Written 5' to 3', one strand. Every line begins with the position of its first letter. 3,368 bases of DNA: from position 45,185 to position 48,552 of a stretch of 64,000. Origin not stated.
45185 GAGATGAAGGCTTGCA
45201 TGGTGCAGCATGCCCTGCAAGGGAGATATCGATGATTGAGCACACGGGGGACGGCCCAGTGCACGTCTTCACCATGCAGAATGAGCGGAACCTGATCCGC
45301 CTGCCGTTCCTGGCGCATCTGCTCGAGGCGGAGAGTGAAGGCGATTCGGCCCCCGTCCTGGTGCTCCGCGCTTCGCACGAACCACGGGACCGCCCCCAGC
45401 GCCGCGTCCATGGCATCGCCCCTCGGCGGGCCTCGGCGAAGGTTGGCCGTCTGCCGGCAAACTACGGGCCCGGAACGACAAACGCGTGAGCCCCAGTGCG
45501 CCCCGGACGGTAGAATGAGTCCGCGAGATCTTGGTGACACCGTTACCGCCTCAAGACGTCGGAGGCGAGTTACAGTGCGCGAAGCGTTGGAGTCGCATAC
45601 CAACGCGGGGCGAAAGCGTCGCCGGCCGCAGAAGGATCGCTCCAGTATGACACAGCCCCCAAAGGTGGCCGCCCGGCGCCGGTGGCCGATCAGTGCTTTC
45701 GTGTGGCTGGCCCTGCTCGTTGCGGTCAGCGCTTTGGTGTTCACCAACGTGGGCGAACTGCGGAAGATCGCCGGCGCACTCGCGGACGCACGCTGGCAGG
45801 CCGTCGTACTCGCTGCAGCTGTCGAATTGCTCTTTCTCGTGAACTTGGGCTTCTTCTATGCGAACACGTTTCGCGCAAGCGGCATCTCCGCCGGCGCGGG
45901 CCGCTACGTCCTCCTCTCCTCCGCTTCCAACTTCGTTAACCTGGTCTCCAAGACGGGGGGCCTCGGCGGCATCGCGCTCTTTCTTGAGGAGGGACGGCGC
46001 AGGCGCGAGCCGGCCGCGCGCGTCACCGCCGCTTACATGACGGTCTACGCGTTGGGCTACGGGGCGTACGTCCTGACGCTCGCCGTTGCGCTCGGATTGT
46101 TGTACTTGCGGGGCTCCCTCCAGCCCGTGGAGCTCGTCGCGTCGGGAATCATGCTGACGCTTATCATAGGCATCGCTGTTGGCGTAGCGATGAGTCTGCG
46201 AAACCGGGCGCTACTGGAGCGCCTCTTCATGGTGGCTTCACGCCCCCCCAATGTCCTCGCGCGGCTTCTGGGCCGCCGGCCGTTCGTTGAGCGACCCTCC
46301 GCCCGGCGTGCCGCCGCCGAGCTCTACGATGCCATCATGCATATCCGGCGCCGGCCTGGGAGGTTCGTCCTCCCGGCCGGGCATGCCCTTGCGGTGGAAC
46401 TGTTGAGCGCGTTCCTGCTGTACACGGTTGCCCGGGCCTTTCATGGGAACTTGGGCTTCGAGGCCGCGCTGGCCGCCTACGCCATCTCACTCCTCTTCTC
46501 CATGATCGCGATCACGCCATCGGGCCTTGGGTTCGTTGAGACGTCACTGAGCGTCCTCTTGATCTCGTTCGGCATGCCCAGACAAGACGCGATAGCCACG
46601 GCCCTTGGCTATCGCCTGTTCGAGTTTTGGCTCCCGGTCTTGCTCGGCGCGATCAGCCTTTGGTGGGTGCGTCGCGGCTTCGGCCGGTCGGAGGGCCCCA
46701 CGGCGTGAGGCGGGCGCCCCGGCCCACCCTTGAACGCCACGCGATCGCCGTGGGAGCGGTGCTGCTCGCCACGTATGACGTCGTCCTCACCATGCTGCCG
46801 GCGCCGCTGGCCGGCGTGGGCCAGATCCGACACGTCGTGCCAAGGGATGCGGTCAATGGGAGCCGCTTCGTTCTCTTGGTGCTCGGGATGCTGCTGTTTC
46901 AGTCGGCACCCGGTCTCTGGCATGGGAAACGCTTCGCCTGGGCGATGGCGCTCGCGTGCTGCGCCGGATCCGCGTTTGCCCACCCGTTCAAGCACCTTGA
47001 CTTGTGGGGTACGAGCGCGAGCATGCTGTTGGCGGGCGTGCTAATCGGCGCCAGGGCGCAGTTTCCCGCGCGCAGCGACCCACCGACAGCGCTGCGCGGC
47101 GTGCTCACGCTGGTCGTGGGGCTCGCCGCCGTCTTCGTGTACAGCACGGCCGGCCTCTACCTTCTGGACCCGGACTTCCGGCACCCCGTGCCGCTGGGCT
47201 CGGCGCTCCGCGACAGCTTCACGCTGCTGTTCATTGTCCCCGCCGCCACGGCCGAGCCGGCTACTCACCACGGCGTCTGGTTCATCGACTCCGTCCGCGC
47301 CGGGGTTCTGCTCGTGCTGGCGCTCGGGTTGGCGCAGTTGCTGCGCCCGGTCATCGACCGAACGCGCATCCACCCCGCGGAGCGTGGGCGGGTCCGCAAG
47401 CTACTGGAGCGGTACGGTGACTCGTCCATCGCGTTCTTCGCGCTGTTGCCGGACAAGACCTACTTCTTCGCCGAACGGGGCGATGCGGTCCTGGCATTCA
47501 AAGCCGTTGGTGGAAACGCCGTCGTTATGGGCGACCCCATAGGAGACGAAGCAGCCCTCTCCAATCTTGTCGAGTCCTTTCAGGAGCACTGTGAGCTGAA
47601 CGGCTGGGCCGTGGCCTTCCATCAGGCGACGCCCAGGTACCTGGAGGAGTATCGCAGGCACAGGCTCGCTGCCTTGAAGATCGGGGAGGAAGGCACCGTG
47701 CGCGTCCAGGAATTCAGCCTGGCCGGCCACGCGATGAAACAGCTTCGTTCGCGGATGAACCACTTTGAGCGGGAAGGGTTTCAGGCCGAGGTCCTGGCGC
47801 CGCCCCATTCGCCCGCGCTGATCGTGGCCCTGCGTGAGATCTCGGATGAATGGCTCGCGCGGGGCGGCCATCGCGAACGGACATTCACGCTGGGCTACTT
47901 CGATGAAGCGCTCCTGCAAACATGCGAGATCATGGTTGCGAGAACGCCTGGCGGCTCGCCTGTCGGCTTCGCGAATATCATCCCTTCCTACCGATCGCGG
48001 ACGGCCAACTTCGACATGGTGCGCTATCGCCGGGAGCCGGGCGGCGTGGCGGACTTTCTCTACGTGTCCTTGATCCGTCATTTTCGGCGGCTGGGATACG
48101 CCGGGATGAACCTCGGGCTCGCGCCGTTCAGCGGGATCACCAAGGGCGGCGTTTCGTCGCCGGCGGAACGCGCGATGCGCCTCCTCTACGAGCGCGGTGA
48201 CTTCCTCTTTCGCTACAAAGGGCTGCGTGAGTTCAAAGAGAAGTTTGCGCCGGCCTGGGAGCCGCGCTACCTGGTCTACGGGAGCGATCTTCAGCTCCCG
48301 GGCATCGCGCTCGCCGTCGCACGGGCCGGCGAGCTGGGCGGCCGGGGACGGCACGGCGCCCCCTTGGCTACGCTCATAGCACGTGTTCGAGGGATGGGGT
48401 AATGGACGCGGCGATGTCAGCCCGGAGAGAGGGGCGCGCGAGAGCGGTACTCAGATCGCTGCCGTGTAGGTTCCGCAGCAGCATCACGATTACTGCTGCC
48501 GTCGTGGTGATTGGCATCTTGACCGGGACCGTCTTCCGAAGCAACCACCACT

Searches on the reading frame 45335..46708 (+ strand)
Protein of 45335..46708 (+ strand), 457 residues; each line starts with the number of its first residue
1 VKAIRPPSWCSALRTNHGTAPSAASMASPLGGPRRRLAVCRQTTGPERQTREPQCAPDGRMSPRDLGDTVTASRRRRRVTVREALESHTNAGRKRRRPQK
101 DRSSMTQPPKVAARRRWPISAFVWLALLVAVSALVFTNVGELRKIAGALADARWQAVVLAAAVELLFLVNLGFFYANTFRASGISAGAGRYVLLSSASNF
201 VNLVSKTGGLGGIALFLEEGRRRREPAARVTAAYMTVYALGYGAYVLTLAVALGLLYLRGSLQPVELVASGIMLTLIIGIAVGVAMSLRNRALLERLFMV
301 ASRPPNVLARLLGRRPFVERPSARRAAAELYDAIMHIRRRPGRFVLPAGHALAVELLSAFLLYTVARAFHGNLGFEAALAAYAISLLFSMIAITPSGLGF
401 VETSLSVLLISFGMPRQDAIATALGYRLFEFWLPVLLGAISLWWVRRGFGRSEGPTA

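Call 47: search_protein_families(library=pfam, proteins=[window:45335-46708:+], max_evalue=0.00001)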
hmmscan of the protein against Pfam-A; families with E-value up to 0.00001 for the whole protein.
window:45335-46708:+ (457 aa): 1 family
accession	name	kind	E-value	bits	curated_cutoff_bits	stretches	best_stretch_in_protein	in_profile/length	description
PF03706.18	LPG_synthase_TM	-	1.9e-24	87.1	33.4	1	123-438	1-302/302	Lysylphosphatidylglycerol synthase TM region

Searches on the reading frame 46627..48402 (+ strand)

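Call 47: search_protein_families(library=pfam, proteins=[window:46627-48402:+], max_evalue=0.00001)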
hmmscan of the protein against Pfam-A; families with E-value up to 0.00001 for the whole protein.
window:46627-48402:+ (591 aa): 1 family
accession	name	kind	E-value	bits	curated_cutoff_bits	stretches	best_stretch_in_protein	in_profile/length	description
PF09924.15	LPG_synthase_C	-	3.6e-82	276.2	27.5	1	257-551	1-298/298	Phosphatidylglycerol lysyltransferase, C-terminal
